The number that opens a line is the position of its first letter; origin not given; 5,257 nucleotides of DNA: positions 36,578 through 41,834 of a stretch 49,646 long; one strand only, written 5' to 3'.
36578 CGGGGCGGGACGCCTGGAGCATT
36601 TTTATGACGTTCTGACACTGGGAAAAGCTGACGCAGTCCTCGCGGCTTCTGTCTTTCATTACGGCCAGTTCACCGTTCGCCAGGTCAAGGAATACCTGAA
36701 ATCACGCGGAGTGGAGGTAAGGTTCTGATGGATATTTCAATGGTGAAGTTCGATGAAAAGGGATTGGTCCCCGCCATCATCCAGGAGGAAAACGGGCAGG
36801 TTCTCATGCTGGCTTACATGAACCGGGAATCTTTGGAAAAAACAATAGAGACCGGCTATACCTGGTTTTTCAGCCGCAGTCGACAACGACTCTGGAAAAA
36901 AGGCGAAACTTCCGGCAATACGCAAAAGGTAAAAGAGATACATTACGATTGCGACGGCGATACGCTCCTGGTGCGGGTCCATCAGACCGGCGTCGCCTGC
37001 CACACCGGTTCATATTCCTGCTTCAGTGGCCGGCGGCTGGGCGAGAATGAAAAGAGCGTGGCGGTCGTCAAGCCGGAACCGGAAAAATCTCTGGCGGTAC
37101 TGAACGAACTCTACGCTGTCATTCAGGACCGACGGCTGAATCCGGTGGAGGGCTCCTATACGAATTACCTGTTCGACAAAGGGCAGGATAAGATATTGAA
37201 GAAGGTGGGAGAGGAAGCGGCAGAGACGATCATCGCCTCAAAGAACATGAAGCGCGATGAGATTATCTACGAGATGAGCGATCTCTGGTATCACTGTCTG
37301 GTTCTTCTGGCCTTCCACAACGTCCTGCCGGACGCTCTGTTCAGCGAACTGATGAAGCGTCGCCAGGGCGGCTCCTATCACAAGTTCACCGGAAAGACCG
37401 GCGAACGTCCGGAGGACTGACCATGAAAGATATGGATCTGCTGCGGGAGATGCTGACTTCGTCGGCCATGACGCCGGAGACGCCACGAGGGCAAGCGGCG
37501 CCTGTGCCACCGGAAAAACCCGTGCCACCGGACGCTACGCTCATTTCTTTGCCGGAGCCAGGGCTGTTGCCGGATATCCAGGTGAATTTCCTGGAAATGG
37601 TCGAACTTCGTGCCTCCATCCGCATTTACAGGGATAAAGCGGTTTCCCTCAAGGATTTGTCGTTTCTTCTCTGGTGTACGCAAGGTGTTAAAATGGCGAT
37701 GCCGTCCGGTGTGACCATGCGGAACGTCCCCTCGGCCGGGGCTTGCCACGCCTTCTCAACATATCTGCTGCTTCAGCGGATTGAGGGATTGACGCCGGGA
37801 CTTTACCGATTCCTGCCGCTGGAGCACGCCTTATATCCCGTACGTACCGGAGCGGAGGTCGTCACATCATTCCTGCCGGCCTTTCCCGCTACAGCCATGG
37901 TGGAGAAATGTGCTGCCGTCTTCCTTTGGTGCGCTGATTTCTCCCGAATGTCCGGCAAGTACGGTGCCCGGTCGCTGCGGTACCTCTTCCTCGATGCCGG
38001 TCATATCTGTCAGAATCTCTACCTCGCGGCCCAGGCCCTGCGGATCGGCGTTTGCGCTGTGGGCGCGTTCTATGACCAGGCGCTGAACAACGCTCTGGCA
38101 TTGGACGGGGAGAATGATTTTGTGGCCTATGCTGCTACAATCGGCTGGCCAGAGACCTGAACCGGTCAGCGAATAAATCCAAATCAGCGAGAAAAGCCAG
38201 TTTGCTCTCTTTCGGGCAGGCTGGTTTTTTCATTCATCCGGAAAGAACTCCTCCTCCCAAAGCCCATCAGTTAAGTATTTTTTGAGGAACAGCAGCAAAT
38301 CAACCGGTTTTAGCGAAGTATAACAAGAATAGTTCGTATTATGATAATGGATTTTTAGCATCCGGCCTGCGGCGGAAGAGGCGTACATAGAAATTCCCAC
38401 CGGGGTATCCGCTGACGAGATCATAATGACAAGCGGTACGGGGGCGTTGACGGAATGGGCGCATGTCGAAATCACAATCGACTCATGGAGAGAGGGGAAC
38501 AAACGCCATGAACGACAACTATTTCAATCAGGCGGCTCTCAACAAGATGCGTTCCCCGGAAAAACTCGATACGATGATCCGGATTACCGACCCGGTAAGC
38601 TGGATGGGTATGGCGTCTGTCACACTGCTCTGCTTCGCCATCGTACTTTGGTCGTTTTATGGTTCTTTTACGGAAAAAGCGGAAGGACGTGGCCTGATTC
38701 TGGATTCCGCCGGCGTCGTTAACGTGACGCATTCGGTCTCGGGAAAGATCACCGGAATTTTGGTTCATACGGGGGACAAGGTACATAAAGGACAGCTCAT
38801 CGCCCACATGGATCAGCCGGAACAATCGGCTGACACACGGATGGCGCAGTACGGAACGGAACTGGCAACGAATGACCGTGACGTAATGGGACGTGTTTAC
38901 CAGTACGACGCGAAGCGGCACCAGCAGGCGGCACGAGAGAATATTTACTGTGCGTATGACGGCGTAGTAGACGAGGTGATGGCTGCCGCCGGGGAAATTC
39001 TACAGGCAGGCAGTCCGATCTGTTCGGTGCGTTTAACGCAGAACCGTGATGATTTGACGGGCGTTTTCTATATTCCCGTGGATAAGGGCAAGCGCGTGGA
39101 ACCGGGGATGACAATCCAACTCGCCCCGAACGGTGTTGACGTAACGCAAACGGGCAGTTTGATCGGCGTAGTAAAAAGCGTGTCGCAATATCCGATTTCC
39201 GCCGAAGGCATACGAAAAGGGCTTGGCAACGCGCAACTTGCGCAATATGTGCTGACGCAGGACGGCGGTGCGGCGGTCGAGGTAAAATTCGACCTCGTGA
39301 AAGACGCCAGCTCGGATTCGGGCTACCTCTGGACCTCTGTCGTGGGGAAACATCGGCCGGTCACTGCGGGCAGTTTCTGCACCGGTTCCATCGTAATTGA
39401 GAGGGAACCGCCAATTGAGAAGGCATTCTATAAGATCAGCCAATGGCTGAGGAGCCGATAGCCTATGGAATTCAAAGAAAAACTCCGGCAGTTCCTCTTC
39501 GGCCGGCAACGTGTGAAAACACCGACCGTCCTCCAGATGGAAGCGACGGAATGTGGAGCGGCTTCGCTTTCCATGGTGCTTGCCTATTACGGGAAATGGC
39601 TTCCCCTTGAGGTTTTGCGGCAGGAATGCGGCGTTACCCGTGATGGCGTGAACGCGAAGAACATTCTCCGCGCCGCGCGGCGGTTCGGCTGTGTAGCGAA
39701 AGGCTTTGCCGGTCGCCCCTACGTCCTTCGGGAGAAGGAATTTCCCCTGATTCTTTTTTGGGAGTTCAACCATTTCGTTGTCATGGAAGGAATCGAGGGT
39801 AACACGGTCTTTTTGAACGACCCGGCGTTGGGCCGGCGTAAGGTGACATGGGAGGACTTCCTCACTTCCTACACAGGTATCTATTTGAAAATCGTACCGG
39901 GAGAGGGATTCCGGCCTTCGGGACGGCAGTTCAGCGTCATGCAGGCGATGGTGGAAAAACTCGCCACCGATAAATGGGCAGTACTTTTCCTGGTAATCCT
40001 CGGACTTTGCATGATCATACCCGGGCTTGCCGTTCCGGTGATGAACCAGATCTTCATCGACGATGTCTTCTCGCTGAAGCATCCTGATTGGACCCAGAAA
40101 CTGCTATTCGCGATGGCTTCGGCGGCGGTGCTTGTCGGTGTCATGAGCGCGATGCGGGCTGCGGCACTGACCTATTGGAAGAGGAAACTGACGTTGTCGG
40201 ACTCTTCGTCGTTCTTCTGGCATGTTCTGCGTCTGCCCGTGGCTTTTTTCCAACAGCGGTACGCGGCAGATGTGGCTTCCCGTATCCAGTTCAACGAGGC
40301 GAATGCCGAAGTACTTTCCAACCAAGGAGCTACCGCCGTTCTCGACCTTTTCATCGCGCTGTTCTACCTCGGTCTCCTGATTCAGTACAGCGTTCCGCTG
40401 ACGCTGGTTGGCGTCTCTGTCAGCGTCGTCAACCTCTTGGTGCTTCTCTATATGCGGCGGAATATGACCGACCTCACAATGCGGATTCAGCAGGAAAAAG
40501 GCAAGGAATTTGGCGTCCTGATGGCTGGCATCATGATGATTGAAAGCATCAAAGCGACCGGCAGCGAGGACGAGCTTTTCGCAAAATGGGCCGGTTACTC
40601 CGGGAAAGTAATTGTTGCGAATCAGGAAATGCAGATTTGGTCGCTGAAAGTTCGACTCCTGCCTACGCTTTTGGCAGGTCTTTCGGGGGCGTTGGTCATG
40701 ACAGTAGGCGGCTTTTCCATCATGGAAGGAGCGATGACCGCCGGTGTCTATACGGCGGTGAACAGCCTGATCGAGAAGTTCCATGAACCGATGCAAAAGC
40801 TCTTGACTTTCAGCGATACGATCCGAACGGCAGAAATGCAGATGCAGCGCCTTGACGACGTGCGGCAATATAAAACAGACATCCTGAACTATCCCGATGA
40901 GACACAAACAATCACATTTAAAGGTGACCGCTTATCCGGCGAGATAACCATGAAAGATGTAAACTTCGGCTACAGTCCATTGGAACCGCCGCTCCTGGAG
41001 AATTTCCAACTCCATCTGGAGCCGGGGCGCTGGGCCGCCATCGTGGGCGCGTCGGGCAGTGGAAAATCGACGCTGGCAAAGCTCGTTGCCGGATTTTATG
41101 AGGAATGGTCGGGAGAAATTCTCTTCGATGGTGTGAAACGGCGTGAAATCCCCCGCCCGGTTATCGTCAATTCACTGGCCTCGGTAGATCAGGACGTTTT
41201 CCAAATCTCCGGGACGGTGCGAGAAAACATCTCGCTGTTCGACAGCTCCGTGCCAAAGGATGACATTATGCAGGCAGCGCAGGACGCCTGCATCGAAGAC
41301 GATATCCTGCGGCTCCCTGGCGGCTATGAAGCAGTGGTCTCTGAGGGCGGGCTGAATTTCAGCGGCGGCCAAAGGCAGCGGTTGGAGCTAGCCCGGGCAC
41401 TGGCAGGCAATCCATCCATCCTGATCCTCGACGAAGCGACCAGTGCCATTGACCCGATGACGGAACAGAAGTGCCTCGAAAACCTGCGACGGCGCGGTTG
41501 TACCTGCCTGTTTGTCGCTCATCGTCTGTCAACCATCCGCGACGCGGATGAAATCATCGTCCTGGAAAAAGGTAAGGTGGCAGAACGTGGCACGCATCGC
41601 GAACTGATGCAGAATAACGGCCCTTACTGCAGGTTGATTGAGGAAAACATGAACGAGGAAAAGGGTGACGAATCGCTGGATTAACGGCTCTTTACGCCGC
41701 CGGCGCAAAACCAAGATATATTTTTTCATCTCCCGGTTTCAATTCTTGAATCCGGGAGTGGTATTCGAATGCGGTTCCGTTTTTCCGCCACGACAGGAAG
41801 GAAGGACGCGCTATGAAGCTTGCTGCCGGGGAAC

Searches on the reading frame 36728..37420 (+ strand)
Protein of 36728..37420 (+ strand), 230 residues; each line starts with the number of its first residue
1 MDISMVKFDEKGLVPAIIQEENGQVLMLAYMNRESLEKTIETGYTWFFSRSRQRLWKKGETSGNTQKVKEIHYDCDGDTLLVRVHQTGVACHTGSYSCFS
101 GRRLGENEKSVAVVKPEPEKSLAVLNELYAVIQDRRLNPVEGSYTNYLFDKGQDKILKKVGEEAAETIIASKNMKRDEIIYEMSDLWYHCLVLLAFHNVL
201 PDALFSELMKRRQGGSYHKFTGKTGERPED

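Call 34: search_protein_families(library=pfam, proteins=[window:36728-37420:+], max_evalue=0.00001)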
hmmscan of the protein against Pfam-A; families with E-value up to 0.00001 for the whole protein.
window:36728-37420:+ (230 aa): 2 families
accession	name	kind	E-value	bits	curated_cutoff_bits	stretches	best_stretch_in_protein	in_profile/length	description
PF01502.23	PRA-CH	-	1.1e-37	128.1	27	1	27-99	1-73/74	Phosphoribosyl-AMP cyclohydrolase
PF01503.22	PRA-PH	-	1.4e-21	77.1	21.3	1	125-211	1-85/86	Phosphoribosyl-ATP pyrophosphohydrolase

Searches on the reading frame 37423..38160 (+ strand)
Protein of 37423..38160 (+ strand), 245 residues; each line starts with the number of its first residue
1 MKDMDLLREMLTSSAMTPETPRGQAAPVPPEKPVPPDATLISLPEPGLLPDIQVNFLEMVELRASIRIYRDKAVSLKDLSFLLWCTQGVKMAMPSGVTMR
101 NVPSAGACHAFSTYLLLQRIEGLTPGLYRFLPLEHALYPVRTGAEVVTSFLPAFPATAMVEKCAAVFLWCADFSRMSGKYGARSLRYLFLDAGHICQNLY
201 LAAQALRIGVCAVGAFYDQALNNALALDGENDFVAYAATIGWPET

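Call 34: search_protein_families(library=pfam, proteins=[window:37423-38160:+], max_evalue=0.00001)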
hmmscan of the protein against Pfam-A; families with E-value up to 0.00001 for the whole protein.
window:37423-38160:+ (245 aa): 1 family
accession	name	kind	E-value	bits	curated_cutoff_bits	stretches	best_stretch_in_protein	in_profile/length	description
PF00881.29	Nitroreductase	-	3.6e-22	79.8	23.5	1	63-242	4-167/167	Nitroreductase family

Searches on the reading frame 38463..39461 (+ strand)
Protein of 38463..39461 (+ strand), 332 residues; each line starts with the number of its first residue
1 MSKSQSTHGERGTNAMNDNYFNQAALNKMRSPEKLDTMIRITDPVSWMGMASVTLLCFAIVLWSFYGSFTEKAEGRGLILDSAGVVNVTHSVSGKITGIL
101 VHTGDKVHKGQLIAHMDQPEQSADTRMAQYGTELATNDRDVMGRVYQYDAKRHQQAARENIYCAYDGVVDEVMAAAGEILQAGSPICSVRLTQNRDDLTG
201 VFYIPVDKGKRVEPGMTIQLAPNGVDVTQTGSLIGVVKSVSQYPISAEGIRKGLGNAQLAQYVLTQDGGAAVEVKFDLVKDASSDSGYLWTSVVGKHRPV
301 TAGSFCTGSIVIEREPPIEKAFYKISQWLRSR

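Call 9: search_protein_families(library=ncbifam, proteins=[window:38463-39461:+], max_evalue=10)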
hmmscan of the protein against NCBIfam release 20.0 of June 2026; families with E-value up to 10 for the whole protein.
window:38463-39461:+ (332 aa): 21 families
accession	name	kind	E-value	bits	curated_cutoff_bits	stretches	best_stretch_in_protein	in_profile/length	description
TIGR03794.1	NHLM_micro_HlyD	equivalog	1.8e-71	241.2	156.2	2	153-319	248-413/421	NHLP bacteriocin system secretion protein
TIGR01843.1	type_I_hlyD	subfamily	4e-12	45.8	208.65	2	45-129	3-87/422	HlyD family type I secretion periplasmic adaptor subunit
TIGR01730.1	RND_mfp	subfamily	4.7e-11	42.2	94.9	2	85-128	26-69/322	efflux RND transporter periplasmic adaptor subunit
TIGR00998.1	8a0101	subfamily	1.6e-07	30.6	390.8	1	50-153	7-108/334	EmrA/EmrK family multidrug efflux transporter periplasmic adaptor subunit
NF007850.1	PRK10559.1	equivalog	1.9e-06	27.2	400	2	57-123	13-78/303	p-hydroxybenzoic acid efflux pump subunit AaeA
NF002939.0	PRK03598.1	equivalog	1.7e-05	24.2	393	1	85-147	44-106/332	secretion protein HlyD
NF007785.0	PRK10476.1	equivalog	5.2e-05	22.2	376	1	82-147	45-110/347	multidrug transporter subunit MdtN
NF004547.1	PRK05889.1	equivalog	6.9e-05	23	75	2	88-116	42-70/71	biotin/lipoyl-binding carrier protein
TIGR02971.1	heterocyst_DevB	subfamily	0.00013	21.5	129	1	83-158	11-86/327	ABC exporter membrane fusion protein, DevB family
NF008606.0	PRK11578.1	equivalog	0.00035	19.8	342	1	80-123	56-98/371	macrolide transporter subunit MacA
NF008814.0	PRK11854.1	equivalog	0.0013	17.2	722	1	90-129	48-192/637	pyruvate dehydrogenase complex dihydrolipoyllysine-residue acetyltransferase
NF008589.1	PRK11556.1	equivalog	0.0055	15.6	391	1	81-162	80-157/392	MdtA/MuxA family multidrug efflux RND transporter periplasmic adaptor subunit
NF004173.0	PRK05641.1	equivalog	0.017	15.6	199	1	84-112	83-111/153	putative acetyl-CoA carboxylase biotin carboxyl carrier protein subunit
TIGR01348.1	PDHac_trf_long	equivalog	0.018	13.6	552.1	1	85-130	42-87/587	dihydrolipoyllysine-residue acetyltransferase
NF005457.0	PRK07051.1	equivalog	0.022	14.9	87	1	87-117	49-79/80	acetyl-CoA carboxylase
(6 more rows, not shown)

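Call 10: search_protein_families(library=pfam, proteins=[window:38463-39461:+], max_evalue=10)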
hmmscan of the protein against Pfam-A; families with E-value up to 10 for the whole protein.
window:38463-39461:+ (332 aa): 7 families
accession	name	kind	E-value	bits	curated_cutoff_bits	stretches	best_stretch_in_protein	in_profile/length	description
PF00364.28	Biotin_lipoyl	-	3.9e-06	27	22.1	2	87-115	44-72/73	Biotin-requiring enzyme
PF13533.13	Biotin_lipoyl_2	-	6.6e-06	26.3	29.8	1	86-117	1-32/32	Biotin-lipoyl like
PF16576.10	HlyD_D23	-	8.2e-06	25.7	30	2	81-121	15-56/214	Barrel-sandwich domain of CusB or HlyD membrane-fusion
PF13437.12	HlyD_3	-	0.00013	23.1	22.2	1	165-242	6-78/106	HlyD family secretion protein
PF01551.29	Peptidase_M23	-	0.0032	18.1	28.7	1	89-123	45-79/96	Peptidase family M23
PF13375.12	RnfC_N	-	0.018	15.5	25.6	1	93-118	38-63/101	RnfC Barrel sandwich hybrid domain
PF11025.13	GP40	-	0.16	12.2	21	1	220-304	75-153/164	Glycoprotein GP40 of Cryptosporidium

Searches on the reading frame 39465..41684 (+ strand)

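Call 9: search_protein_families(library=ncbifam, proteins=[window:39465-41684:+], max_evalue=10)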
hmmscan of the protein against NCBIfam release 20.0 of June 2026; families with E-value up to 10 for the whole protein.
window:39465-41684:+ (739 aa): 196 families (the best 25 are shown)
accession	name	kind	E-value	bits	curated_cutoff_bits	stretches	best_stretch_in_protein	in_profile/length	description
TIGR03796.1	NHLM_micro_ABC1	equivalog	1.1e-289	962.6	853.3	1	18-726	1-710/710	NHLP family bacteriocin export ABC transporter peptidase/permease/ATPase subunit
TIGR03797.1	NHLM_micro_ABC2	equivalog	1.6e-105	354.1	709.4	1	154-726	119-683/686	NHLP bacteriocin export ABC transporter permease/ATPase subunit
TIGR01846.1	type_I_sec_HlyB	subfamily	1.3e-100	337.7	725.55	1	34-727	4-691/694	type I secretion system permease/ATPase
TIGR01193.1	bacteriocin_ABC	subfamily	1.3e-94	318.1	523.85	1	24-726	1-707/708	peptide cleavage/export ABC transporter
TIGR03375.1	type_I_sec_LssB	subfamily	3.5e-94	316.4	693.1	1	33-717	5-691/696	type I secretion system permease/ATPase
TIGR02203.1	MsbA_lipidA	equivalog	2.6e-86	290.4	602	1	190-726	33-567/572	lipid A export permease/ATP-binding protein MsbA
TIGR00958.1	3a01208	subfamily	2.9e-79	267.1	874.6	1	168-724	157-710/711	antigen peptide transporter 2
NF052233.1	CphA_assoc_ABC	equivalog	2.8e-78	264.1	880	1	173-735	191-750/766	cyanophycin metabolism-associated ABC transporter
TIGR02204.1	MsbA_rel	hypoth_equivalog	1.7e-77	261.5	780.4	1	158-726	5-573/576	ABC transporter, permease/ATP-binding protein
NF008381.0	PRK11176.1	equivalog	6.6e-74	249.3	867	1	196-726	50-577/582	lipid A ABC transporter ATP-binding protein/permease MsbA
NF045513.1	HepA_fam_ABC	equivalog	4.6e-72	243.3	725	1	241-720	125-601/610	heterocyst formation ABC transporter subunit HepA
NF010178.0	PRK13657.1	equivalog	2e-69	234.6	733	1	158-728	6-570/588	glucan ABC transporter ATP-binding protein/ permease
TIGR01842.1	type_I_sec_PrtD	subfamily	1.3e-63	215.4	510.15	1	183-716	18-542/544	type I secretion system permease/ATPase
NF008055.0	PRK10789.1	equivalog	4.4e-63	213.6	845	1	172-724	21-567/590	SmdA family multidrug ABC transporter permease/ATP-binding protein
TIGR01192.1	chvA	subfamily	1.3e-56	192.4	585.4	1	156-726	4-568/585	glucan export ABC transporter ATP-binding protein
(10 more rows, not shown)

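Call 10: search_protein_families(library=pfam, proteins=[window:39465-41684:+], max_evalue=10)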
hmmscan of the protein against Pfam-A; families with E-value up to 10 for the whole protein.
window:39465-41684:+ (739 aa): 18 families
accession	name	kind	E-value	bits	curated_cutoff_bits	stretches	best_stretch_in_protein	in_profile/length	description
PF03412.21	Peptidase_C39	-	1e-31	110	22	1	19-145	2-130/133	Peptidase C39 family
PF00005.33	ABC_tran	-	4.8e-27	95.7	25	1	511-660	1-137/137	ABC transporter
PF00664.28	ABC_membrane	-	8.7e-19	68.7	28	1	178-437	6-268/274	ABC transporter transmembrane region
PF13529.12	Peptidase_C39_2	-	8.7e-05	23.6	24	1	24-120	8-142/143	Peptidase_C39 like family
PF02463.25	SMC_N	-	0.00023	21.1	40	1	590-701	112-212/220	RecF/RecN/SMC N terminal domain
PF13401.12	AAA_22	-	0.00082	20.1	27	1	524-676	8-106/130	AAA domain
PF12385.14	Peptidase_C70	-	0.007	16.7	19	1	22-135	10-139/141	Papain-like cysteine protease AvrRpt2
PF13555.12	AAA_29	-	0.012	15.8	27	1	517-537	18-38/61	P-loop containing region of AAA domain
PF13481.12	AAA_25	-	0.032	14.3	27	1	508-568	20-77/195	AAA domain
PF13191.12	AAA_16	-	0.047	14.6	32.6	1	525-675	28-156/167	AAA ATPase domain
PF20703.3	nSTAND1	-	0.098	12.7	27.1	1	518-539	30-51/379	Novel STAND NTPase 1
PF25259.1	DUF7860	-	0.12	13.1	27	1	188-229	23-64/75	Family of unknown function (DUF7860)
PF00004.35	AAA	-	0.14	13.1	21.2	1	526-543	3-20/131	ATPase family associated with various cellular activities (AAA)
PF13604.12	AAA_30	-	0.14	12.3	27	1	519-550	16-46/191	AAA domain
PF09818.15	ABC_ATPase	-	0.15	11.5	23.2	1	616-676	143-202/283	P-loop domain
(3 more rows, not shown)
